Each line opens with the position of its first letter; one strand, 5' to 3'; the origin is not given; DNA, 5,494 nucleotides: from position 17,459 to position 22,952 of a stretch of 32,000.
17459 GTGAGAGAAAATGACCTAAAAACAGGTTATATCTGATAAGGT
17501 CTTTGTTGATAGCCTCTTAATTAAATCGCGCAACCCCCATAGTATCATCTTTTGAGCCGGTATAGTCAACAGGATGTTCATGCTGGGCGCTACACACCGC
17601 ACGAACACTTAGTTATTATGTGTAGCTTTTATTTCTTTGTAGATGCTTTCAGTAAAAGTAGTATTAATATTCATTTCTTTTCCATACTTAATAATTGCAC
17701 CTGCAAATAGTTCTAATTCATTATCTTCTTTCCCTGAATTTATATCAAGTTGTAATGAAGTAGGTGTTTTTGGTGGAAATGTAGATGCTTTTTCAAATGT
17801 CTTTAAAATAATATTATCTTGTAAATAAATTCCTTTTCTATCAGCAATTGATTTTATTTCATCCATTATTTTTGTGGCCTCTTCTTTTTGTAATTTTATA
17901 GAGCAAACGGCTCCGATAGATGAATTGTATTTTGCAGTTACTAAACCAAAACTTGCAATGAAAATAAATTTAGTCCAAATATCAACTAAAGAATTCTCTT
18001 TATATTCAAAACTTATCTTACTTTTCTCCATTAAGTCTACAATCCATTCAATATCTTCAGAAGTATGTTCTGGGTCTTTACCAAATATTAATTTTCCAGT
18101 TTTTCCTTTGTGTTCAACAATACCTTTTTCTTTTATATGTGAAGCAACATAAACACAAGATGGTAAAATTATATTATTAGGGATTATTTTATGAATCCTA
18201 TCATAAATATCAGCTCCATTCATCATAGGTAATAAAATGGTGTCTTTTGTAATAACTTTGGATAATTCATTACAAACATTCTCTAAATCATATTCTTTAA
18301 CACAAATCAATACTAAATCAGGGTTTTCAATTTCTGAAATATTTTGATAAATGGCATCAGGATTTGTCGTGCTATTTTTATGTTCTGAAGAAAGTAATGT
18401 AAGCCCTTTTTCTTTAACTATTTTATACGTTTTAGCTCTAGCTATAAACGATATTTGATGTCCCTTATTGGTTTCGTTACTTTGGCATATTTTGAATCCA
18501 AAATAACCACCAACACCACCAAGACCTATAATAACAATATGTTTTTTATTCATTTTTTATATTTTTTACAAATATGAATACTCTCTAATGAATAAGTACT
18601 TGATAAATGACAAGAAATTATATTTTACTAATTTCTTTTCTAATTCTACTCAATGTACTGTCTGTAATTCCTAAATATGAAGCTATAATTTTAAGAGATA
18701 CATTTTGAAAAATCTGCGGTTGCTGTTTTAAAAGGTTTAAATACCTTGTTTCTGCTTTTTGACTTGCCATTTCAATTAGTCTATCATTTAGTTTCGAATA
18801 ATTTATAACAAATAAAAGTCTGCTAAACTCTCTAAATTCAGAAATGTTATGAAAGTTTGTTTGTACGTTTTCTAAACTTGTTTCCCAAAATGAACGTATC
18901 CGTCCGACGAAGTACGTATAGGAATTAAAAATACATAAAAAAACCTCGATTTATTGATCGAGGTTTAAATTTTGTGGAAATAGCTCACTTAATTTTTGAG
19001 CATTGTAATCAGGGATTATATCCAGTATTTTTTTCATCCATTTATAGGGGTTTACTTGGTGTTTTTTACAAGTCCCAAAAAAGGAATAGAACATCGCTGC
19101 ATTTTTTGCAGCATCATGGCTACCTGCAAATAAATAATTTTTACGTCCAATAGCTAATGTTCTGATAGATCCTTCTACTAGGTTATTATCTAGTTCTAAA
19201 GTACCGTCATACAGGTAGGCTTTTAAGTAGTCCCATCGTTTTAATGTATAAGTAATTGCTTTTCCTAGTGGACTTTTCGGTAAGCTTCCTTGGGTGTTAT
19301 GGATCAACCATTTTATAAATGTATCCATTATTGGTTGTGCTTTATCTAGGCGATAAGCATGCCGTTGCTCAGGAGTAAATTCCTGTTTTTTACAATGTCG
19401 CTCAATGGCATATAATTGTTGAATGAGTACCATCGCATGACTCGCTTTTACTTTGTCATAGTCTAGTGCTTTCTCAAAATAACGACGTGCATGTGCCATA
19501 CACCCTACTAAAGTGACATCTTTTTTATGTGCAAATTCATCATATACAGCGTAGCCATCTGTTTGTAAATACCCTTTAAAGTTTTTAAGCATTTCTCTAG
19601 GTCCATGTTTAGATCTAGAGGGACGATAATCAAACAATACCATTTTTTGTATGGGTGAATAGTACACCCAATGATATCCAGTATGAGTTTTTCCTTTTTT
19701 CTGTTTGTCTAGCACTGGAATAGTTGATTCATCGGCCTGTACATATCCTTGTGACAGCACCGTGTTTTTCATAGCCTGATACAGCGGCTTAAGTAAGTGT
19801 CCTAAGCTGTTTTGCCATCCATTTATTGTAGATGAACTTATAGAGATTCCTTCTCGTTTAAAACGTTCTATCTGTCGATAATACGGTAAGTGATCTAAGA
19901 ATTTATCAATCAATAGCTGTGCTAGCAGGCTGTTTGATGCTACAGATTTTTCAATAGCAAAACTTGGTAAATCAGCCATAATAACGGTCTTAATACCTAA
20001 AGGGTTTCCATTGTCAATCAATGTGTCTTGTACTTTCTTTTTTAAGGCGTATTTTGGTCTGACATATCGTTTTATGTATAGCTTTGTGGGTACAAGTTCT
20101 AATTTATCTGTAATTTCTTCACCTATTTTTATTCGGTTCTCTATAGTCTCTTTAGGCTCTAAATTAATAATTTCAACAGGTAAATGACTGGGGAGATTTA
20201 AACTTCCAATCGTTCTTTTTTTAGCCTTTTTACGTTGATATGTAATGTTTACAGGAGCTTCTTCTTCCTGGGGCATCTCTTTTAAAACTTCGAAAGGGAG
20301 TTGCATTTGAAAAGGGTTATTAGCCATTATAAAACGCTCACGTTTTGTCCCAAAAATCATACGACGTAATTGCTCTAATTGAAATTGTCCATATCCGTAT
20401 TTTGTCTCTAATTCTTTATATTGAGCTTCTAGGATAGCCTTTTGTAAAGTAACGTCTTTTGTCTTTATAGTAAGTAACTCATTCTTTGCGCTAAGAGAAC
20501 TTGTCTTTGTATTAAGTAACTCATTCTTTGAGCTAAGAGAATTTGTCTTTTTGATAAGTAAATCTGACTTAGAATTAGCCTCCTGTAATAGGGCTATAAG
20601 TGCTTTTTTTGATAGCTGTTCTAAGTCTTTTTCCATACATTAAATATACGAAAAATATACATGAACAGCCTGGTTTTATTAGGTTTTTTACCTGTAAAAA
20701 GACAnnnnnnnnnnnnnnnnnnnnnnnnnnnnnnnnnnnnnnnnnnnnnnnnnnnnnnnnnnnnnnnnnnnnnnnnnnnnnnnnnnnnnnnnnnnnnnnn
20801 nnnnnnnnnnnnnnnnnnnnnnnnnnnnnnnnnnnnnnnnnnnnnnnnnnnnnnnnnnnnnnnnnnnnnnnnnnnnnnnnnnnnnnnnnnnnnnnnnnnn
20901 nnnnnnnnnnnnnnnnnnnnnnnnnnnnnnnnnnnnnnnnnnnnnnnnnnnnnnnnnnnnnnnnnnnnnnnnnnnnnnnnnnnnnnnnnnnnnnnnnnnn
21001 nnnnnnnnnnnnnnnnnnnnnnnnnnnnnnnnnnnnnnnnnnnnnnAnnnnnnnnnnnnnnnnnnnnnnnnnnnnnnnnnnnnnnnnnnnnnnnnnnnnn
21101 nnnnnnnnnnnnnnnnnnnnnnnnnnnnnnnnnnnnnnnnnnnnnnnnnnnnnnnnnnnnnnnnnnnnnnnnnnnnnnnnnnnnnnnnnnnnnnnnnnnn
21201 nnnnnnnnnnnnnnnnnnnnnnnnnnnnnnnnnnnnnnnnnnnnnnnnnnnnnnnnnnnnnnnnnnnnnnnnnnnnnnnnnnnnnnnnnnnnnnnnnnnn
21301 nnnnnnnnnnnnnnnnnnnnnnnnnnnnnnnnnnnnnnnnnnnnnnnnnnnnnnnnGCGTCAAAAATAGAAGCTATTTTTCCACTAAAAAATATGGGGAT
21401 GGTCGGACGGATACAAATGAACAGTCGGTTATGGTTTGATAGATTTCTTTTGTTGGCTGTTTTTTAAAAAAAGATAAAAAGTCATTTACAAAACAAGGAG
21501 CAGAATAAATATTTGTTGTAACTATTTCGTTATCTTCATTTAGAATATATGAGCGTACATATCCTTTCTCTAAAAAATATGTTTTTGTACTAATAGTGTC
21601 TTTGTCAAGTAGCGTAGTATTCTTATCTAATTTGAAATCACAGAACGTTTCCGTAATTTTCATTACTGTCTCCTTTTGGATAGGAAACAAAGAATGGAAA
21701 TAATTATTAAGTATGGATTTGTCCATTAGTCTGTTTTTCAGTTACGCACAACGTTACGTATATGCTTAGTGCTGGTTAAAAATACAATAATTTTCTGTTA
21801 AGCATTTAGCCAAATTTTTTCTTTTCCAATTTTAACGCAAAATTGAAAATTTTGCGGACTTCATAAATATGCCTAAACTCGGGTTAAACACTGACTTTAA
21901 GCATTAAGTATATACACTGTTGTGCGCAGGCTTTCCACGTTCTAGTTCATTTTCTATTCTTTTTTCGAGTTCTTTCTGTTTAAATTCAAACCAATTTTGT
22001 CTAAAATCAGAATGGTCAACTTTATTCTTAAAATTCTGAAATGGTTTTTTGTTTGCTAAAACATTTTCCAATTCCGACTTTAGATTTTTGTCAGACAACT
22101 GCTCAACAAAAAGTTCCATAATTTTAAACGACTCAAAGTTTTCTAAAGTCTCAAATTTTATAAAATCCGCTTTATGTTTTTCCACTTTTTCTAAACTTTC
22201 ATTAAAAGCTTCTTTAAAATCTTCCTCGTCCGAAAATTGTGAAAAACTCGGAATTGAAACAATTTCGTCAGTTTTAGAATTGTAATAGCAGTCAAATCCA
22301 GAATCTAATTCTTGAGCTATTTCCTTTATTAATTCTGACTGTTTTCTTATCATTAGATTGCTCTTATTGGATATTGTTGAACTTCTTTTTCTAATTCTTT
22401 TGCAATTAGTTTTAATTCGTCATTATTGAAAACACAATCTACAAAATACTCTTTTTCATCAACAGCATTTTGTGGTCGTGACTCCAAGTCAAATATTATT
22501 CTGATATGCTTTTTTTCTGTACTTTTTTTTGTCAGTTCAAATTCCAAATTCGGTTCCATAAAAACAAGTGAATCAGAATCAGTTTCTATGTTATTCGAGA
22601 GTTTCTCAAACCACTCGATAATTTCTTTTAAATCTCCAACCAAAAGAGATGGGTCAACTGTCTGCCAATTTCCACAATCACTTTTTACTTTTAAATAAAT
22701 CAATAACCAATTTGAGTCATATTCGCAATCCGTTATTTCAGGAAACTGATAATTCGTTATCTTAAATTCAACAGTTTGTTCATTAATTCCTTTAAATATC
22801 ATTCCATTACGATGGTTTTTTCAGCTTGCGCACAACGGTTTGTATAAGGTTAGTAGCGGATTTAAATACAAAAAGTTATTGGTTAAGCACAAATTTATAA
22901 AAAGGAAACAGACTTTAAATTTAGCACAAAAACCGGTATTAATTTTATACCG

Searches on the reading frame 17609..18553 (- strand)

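Call 6: search_protein_families(library=pfam, proteins=[window:17609-18553:-], max_evalue=0.01)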
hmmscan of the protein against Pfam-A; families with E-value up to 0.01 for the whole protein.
window:17609-18553:- (314 aa): 3 families
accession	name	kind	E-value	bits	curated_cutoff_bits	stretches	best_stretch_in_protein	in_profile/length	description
PF02558.23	ApbA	-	8.8e-30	103.7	22.2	1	6-159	1-147/150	Ketopantoate reductase PanE/ApbA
PF08546.17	ApbA_C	-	4.1e-17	63.1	22.7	1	191-310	5-123/125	Ketopantoate reductase PanE/ApbA C terminal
PF03807.23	F420_oxidored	-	0.0024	18.9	21.6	0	6-113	2-94/94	NADP oxidoreductase coenzyme F420-dependent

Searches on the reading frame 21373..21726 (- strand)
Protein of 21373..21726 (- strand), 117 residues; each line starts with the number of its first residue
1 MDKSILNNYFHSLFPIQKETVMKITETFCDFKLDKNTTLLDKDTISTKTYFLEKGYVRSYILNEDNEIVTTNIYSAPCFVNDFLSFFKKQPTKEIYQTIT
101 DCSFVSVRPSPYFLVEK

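Call 6: search_protein_families(library=pfam, proteins=[window:21373-21726:-], max_evalue=0.01)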
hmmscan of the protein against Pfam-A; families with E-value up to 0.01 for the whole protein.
window:21373-21726:- (117 aa): 1 family
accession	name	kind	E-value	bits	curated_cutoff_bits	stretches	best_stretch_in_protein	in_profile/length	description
PF00027.35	cNMP_binding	-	2.1e-05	24.9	27.5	1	32-107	3-77/89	Cyclic nucleotide-binding domain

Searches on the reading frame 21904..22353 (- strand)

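Call 6: search_protein_families(library=pfam, proteins=[window:21904-22353:-], max_evalue=0.01)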
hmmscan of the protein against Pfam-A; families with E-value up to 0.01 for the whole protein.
window:21904-22353:- (149 aa): 2 families
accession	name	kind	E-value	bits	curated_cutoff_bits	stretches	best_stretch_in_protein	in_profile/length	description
PF03682.18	UPF0158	-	6.5e-09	36.4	21.1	1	5-137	8-134/157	Uncharacterised protein family (UPF0158)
PF07341.16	DUF1473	-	0.0068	16.7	25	1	19-97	74-155/163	Protein of unknown function (DUF1473)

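Call 57: search_protein_families(library=ncbifam, proteins=[window:21904-22353:-], max_evalue=0.01)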
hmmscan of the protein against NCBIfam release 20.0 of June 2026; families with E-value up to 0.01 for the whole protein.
window:21904-22353:- (149 aa): 0 families

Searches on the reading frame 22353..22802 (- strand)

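Call 6: search_protein_families(library=pfam, proteins=[window:22353-22802:-], max_evalue=0.01)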
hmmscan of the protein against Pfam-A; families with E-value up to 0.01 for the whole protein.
window:22353-22802:- (149 aa): 2 families
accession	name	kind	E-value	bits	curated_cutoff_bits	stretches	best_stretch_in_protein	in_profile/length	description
PF24716.1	WapI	-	3e-34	118.6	27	1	3-145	2-138/138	Immunity protein WapI-like family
PF10607.14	CTLH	-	0.0053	17.3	26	0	50-91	9-43/146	CTLH/CRA C-terminal to LisH motif domain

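Call 57: search_protein_families(library=ncbifam, proteins=[window:22353-22802:-], max_evalue=0.01)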
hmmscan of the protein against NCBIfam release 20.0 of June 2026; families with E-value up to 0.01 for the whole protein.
window:22353-22802:- (149 aa): 0 families
